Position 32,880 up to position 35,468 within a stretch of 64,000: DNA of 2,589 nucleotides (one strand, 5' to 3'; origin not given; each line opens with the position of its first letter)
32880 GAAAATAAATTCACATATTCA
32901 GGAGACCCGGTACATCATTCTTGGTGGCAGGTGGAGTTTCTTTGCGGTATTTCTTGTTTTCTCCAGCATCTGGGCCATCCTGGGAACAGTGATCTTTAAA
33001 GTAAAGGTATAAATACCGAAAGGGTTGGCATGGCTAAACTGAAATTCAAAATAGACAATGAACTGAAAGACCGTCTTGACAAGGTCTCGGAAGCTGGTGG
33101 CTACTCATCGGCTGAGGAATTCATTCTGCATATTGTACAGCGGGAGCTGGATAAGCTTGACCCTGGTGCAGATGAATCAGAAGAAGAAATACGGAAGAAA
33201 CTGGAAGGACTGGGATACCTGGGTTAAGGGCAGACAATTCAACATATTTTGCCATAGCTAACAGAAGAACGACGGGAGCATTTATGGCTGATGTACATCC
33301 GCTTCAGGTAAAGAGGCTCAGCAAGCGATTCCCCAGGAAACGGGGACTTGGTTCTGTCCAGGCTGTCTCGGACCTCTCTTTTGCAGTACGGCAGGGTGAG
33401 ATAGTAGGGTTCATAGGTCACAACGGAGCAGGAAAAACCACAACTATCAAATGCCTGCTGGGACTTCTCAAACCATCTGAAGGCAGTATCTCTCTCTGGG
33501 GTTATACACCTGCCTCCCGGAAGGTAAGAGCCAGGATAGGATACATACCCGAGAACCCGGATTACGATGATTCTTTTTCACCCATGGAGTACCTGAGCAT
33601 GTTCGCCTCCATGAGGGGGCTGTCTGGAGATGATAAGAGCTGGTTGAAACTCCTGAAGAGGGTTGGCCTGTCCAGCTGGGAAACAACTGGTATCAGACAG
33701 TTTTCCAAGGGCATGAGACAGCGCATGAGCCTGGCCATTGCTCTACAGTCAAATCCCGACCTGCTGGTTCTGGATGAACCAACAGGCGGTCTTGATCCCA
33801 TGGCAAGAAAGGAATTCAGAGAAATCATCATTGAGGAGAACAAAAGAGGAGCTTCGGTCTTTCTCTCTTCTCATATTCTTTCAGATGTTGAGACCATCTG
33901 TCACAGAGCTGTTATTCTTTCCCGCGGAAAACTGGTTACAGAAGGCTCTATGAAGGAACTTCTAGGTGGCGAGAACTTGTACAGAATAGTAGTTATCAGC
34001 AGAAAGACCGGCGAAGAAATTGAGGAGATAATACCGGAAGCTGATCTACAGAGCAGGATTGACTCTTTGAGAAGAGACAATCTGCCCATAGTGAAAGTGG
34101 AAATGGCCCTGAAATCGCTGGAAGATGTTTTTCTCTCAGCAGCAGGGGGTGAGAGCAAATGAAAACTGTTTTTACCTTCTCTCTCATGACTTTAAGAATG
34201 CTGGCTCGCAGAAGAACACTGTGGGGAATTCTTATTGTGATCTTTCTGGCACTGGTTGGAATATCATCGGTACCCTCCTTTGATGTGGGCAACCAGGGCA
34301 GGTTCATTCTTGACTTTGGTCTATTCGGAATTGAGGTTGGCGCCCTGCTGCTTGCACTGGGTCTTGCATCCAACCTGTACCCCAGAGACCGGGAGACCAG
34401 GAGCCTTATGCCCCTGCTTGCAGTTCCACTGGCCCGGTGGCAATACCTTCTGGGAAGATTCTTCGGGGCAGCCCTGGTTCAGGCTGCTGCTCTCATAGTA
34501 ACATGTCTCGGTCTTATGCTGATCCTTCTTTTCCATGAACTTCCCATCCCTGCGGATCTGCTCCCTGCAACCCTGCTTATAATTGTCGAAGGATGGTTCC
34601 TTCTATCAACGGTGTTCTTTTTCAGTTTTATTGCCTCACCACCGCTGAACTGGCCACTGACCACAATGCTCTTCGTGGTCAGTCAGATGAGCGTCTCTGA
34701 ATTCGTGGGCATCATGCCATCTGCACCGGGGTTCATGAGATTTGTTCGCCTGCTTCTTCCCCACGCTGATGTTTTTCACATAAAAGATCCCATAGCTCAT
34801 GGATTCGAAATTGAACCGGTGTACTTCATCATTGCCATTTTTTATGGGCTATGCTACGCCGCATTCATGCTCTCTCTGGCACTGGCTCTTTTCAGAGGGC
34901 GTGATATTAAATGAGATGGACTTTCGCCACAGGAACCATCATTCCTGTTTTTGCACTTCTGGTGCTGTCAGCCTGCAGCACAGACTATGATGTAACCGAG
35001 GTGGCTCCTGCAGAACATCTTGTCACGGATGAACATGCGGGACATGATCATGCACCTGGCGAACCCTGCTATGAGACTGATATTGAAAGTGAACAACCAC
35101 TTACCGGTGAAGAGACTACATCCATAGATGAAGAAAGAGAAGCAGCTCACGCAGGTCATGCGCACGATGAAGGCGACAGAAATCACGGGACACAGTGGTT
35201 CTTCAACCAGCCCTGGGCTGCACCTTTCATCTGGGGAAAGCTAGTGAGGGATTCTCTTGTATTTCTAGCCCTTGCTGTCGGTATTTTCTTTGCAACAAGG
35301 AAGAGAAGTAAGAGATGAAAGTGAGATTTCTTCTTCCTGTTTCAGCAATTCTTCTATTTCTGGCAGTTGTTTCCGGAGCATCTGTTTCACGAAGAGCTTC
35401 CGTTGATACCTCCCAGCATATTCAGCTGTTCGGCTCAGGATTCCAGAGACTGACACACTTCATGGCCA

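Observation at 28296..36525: Nine-gene translationally coupled envelope operon: two AP-superfamily paralogues, orphan membrane protein, RHH, ABC-2 exporter, His-rich lipoprotein, TPR-like protein, cNMP-binding protein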

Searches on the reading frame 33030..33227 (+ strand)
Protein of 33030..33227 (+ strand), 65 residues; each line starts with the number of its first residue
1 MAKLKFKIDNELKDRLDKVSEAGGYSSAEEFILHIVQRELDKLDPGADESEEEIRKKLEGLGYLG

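Call 4: search_protein_families(library=pfam, proteins=[window:33030-33227:+], max_evalue=0.01)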
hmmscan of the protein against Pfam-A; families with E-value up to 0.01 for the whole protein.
window:33030-33227:+ (65 aa): 0 families

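Call 5: search_protein_families(library=ncbifam, proteins=[window:33030-33227:+], max_evalue=0.1)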
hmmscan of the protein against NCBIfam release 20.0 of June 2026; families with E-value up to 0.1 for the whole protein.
window:33030-33227:+ (65 aa): 3 families
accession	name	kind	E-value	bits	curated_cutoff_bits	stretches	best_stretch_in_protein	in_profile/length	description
NF002815.0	PRK02967.1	equivalog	0.0042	17.1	83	1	1-46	1-46/139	nickel-responsive transcriptional regulator NikR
NF010256.0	PRK13702.1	subfamily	0.028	14.4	87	1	4-42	44-81/85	replication regulatory protein RepA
TIGR02793.1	nikR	equivalog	0.079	13.2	175.45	1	6-42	5-41/129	nickel-responsive transcriptional regulator NikR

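Call 88: search_solved_structures(query=A9, max_evalue=10)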
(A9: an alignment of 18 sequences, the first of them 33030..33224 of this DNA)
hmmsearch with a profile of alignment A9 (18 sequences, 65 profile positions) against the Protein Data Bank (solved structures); distinct sequences matched with E-value up to 10: 17.
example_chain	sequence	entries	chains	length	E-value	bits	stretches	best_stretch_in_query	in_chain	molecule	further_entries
1q5v_A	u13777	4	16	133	0.019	18.5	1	1-46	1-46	Nickel responsive regulator | Nickel-responsive regulator | Nickel-responsive regulatory protein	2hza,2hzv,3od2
1y9b_A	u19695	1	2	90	0.051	17.2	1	7-47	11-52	conserved hypothetical protein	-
2max_A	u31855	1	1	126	0.063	16.9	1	10-63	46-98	DNA-directed RNA polymerase subunit alpha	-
1z3e_B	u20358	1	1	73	0.16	15.6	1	11-62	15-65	DNA-directed RNA polymerase alpha chain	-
3ihq_B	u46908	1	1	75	0.16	15.6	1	11-62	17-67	DNA-directed RNA polymerase subunit alpha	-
1u9p_A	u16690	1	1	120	0.16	15.5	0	8-38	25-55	pArc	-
7wj0_A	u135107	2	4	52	0.17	15.5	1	4-45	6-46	Antitoxin MazE6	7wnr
3gfk_B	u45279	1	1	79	0.2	15.2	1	11-62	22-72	DNA-directed RNA polymerase subunit alpha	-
4v91_O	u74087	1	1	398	0.24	15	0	39-65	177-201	UL13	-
7rmy_A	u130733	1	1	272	0.31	14.6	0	15-59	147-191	De Novo designed tunable homodimer, D_3-337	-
7t03_A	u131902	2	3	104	0.32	14.6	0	1-19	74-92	Cold unfolding four helix bundle | Designed cold unfolding four helix bundle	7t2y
8i23_A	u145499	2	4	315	0.5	14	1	12-62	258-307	DNA-directed RNA polymerase subunit alpha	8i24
4s25_A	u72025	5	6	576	0.9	13.2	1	12-37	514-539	Phosphomethylpyrimidine synthase, chloroplastic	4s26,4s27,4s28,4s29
4n7q_A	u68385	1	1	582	0.9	13.2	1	12-37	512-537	Phosphomethylpyrimidine synthase, chloroplastic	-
2lch_A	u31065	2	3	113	2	12.1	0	1-18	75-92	Protein OR38 | computationally designed four-helix bundle protein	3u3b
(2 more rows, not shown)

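Call 89: search_protein_families(library=pfam, alignment_id=A9, max_evalue=1)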
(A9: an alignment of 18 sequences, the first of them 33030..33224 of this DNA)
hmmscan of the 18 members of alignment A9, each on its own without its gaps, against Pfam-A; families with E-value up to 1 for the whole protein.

A. member 1, window:33030-33224:+ (65 aa): 3 families
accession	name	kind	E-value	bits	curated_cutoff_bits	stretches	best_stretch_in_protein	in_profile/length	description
PF10723.15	RepB-RCR_reg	-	0.023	15.1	21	1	4-43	42-80/81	Replication regulatory protein RepB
PF01402.27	RHH_1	-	0.033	14.6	20.5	1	4-32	2-29/39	Ribbon-helix-helix protein, copG family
PF17363.7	DUF5388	-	0.044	14.6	26.1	1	6-49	7-50/64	Family of unknown function (DUF5388)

B. families by the number of members that match (of 18 scanned): 28 families (the first 25 are shown)
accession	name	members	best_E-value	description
PF01402.27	RHH_1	7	2.5e-05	Ribbon-helix-helix protein, copG family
PF24434.1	DUF7557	5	0.023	Family of unknown function (DUF7557)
PF22513.2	FitA-like_RHH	3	0.0015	Antitoxin FitA-like, ribbon-helix-helix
PF08681.18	TacA1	3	0.0016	Antitoxin TacA 1-like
PF19891.5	DUF6364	3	0.0043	Family of unknown function (DUF6364)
PF07704.17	PSK_trans_fac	2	0.0078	Rv0623-like transcription factor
PF03112.19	DUF244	2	0.12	Uncharacterized protein family (ORF7) DUF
PF02498.22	Bro-N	1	0.0013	BRO family, N-terminal domain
PF01126.25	Heme_oxygenase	1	0.0088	Heme oxygenase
PF09468.16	RNase_H2-Ydr279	1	0.012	Ydr279p protein family (RNase H2 complex component) wHTH domain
PF05184.20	SapB_1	1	0.014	Saposin-like type B, region 1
PF10723.15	RepB-RCR_reg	1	0.023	Replication regulatory protein RepB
PF13467.12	RHH_4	1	0.027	Ribbon-helix-helix domain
PF05306.16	DUF733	1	0.031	Protein of unknown function (DUF733)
PF17363.7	DUF5388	1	0.044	Family of unknown function (DUF5388)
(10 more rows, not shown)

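Call 96: search_protein_families(library=padloc, proteins=[window:33030-33227:+], max_evalue=0.001)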
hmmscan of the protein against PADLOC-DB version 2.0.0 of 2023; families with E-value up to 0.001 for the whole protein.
window:33030-33227:+ (65 aa): 0 families

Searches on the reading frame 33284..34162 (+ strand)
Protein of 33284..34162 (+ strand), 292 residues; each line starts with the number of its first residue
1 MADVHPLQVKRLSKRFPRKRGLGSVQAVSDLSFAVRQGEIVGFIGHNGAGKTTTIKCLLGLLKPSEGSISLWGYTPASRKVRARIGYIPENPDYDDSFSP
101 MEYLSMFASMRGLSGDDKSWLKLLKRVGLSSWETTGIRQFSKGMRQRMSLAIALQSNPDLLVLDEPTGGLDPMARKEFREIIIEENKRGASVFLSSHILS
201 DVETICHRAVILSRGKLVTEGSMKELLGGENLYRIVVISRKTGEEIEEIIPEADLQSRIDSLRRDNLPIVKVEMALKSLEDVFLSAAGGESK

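Call 4: search_protein_families(library=pfam, proteins=[window:33284-34162:+], max_evalue=0.01)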
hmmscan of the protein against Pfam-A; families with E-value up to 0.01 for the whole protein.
window:33284-34162:+ (292 aa): 3 families
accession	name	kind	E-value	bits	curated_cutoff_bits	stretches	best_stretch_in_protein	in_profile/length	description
PF00005.33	ABC_tran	-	1e-29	104.3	25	1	29-167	2-136/137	ABC transporter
PF13304.12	AAA_21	-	2.5e-13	51.2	27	1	137-198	235-299/304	AAA domain, putative AbiEii toxin, Type IV TA system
PF13476.12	AAA_23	-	0.0055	17.8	27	0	31-59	15-40/201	AAA domain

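Call 5: search_protein_families(library=ncbifam, proteins=[window:33284-34162:+], max_evalue=0.1)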
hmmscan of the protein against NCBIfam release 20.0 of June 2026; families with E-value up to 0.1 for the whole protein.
window:33284-34162:+ (292 aa): 196 families (the best 25 are shown)
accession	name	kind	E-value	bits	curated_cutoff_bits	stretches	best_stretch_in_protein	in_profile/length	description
TIGR01188.1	drrA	subfamily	2.4e-58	197.8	312.45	1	23-227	4-212/302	daunorubicin resistance ABC transporter, ATP-binding protein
TIGR03522.1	GldA_ABC_ATP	equivalog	3.5e-51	174.5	402.6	1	9-238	5-231/301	gliding motility-associated ABC transporter ATP-binding subunit GldA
TIGR03740.1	galliderm_ABC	subfamily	4.6e-47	160.5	309.75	1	7-233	1-218/223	lantibiotic protection ABC transporter ATP-binding subunit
NF010060.0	PRK13537.1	equivalog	7.7e-44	149.8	521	1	4-230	13-237/314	nodulation factor ABC transporter ATP-binding protein NodI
NF033858.1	ABC2_perm_RbbA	equivalog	1.5e-42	145.6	1050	1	22-227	276-485/909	ribosome-associated ATPase/putative transporter RbbA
NF047565.1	PSM_export_PmtA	equivalog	2.6e-40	138.5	350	1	28-249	17-236/282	phenol-soluble modulin export ABC transporter ATP-binding protein PmtA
NF010059.0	PRK13536.1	equivalog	1.6e-37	129.1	549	1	23-239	54-274/342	nodulation factor ABC transporter ATP-binding protein NodI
TIGR01288.1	nodI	equivalog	5.6e-37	127.4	424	1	22-239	14-235/303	nodulation factor ABC transporter ATP-binding protein NodI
TIGR03864.1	PQQ_ABC_ATP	hypoth_equivalog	3.1e-36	125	302.25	1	7-230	2-223/236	ABC transporter, ATP-binding subunit, PQQ-dependent alcohol dehydrogenase system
TIGR04406.1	LPS_export_lptB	equivalog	6e-36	123.9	240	1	7-232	2-228/239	LPS export ABC transporter ATP-binding protein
TIGR04521.1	ECF_ATPase_2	equivalog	9.3e-34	116.8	330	1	24-230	17-236/279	energy-coupling factor transporter ATPase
NF047568.1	PSM_export_PmtC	equivalog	4.5e-33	115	375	1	23-226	11-207/290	phenol-soluble modulin export ABC transporter ATP-binding protein PmtC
TIGR04520.1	ECF_ATPase_1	equivalog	3.4e-31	108.7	315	2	122-258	119-255/269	energy-coupling factor transporter ATPase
TIGR01257.1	rim_protein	equivalog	8.1e-29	99.2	4012.85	1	23-226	1950-2157/2272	rim ABC transporter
TIGR03771.1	anch_rpt_ABC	equivalog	1.2e-28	100.3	268.8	1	34-230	2-203/223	anchored repeat-type ABC transporter ATP-binding subunit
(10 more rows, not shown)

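Call 96: search_protein_families(library=padloc, proteins=[window:33284-34162:+], max_evalue=0.001)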
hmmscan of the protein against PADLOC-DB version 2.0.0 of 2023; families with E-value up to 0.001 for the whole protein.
window:33284-34162:+ (292 aa): 9 families
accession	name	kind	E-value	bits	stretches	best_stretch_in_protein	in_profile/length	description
PDLC04135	mad3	-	4.4e-27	93.6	2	134-249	258-359/374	mads_3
PDLC02980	AriA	-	1.7e-12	46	1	137-197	235-298/304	-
PDLC04140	mad8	-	2.9e-08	31.6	1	24-202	13-237/314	mads_8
PDLC04213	HEC-02A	-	2.3e-06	25.4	0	151-197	226-271/337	-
PDLC02914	ATPase-Toprim_I-B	-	4.3e-06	24.2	0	24-61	9-48/443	-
PDLC04214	HEC-02A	-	1.6e-05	22.4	0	160-197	240-277/338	-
PDLC04175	HEC-01A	-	3.1e-05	21.2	0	138-195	247-305/363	-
PDLC02335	AbiLi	-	0.00016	18.9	0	140-198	176-237/326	AbiLi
PDLC00075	GajA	-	0.00051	16.7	0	136-200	245-311/536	AAA ATPase domain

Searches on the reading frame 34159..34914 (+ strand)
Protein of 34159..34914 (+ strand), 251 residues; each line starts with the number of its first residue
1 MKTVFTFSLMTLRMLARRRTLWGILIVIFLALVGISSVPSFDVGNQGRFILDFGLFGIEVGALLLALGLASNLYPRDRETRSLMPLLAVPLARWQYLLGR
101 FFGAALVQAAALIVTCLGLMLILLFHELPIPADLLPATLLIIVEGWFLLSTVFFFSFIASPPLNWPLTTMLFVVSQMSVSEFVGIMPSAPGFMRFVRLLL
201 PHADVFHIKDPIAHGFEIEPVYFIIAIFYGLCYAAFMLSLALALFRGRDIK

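Call 4: search_protein_families(library=pfam, proteins=[window:34159-34914:+], max_evalue=0.01)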
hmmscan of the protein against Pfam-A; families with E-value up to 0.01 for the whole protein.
window:34159-34914:+ (251 aa): 2 families
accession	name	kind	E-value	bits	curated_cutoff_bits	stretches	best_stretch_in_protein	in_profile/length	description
PF12679.13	ABC2_membrane_2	-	1.1e-05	25.3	27.2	1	16-205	12-235/283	ABC-2 family transporter protein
PF12698.13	ABC2_membrane_3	-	2e-05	24.3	31.6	1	62-202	173-308/347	ABC-2 family transporter protein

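Call 5: search_protein_families(library=ncbifam, proteins=[window:34159-34914:+], max_evalue=0.1)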
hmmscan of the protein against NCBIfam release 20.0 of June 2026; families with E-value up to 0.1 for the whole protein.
window:34159-34914:+ (251 aa): 1 family
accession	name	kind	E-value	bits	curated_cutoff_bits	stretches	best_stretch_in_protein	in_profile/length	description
NF052432.1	TC0500_fam_Inc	equivalog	0.043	13.2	240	1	22-72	42-92/214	TC0500 family inclusion membrane protein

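Call 69: find_homologous_proteins(query=window:34159-34911:+, max_evalue=0.001)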
Query window:34159-34911:+ (251 aa): 132 proteins with E <= 0.001 among 8000 candidates; the best 120 are listed.
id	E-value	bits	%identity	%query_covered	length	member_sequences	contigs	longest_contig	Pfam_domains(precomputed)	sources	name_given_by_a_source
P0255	9.7e-155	532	100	100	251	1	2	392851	-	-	-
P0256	7.5e-143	493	90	100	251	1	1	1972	PF12679.14,PF12698.14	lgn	-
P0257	5.4e-140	484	87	100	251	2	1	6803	PF12698.14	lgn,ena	-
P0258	8.4e-140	483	89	100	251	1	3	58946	PF12679.14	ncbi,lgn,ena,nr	ncbi:MAG: ABC transporter permease [Candidatus Sabulitectum sp.]|nr:ABC transporter permease [Candid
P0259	8.9e-140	483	88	100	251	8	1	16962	PF12698.14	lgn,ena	-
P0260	4.1e-139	481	89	100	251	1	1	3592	PF12679.14,PF12698.14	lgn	-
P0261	5.8e-139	480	88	100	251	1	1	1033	PF12679.14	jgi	jgi:ABC-type transport system involved in multi-copper enzyme maturation permease subunit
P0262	1.7e-138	479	88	100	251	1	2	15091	PF12679.14,PF12698.14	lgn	-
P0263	2.6e-138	478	88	100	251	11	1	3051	PF12679.14,PF12698.14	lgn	-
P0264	5.8e-138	477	87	100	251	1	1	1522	-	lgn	-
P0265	8.3e-138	477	88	100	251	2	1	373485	PF12679.14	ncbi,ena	-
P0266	2.7e-137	475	86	100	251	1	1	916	PF12679.14,PF12698.14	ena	-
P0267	6.4e-137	474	85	100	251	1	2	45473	PF12679.14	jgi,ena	jgi:ABC-type transport system involved in multi-copper enzyme maturation permease subunit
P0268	8.6e-137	473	84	100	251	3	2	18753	PF12679.14,PF12698.14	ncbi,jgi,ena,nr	ncbi:MAG: hypothetical protein J7K88_03790 [Candidatus Fermentibacteraceae bacterium]|nr:hypothetica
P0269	1.1e-136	473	84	100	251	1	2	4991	PF12679.14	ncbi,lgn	-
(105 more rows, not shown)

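Call 96: search_protein_families(library=padloc, proteins=[window:34159-34914:+], max_evalue=0.001)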
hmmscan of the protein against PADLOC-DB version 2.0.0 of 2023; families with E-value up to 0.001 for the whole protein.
window:34159-34914:+ (251 aa): 0 families

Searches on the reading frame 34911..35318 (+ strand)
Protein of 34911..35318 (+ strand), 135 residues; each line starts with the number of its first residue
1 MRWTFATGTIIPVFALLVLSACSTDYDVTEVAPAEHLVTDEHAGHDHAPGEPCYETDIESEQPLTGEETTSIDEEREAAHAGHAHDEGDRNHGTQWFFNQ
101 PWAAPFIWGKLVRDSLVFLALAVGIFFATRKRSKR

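Call 4: search_protein_families(library=pfam, proteins=[window:34911-35318:+], max_evalue=0.01)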
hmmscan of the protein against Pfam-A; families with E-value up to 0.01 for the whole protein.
window:34911-35318:+ (135 aa): 0 families

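Call 5: search_protein_families(library=ncbifam, proteins=[window:34911-35318:+], max_evalue=0.1)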
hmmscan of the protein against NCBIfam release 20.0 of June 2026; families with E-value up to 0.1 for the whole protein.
window:34911-35318:+ (135 aa): 2 families
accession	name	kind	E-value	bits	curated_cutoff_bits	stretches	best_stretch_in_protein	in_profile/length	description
NF033216.1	lipo_YgdI_YgdR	subfamily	0.053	13.4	42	1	10-41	7-37/71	YgdI/YgdR family lipoprotein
NF033846.1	Rumino_NPXTG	domain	0.08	13.3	23.5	1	115-132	12-29/30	NPXTG-anchored protein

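Call 96: search_protein_families(library=padloc, proteins=[window:34911-35318:+], max_evalue=0.001)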
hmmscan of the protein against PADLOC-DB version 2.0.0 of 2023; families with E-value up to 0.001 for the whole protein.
window:34911-35318:+ (135 aa): 0 families
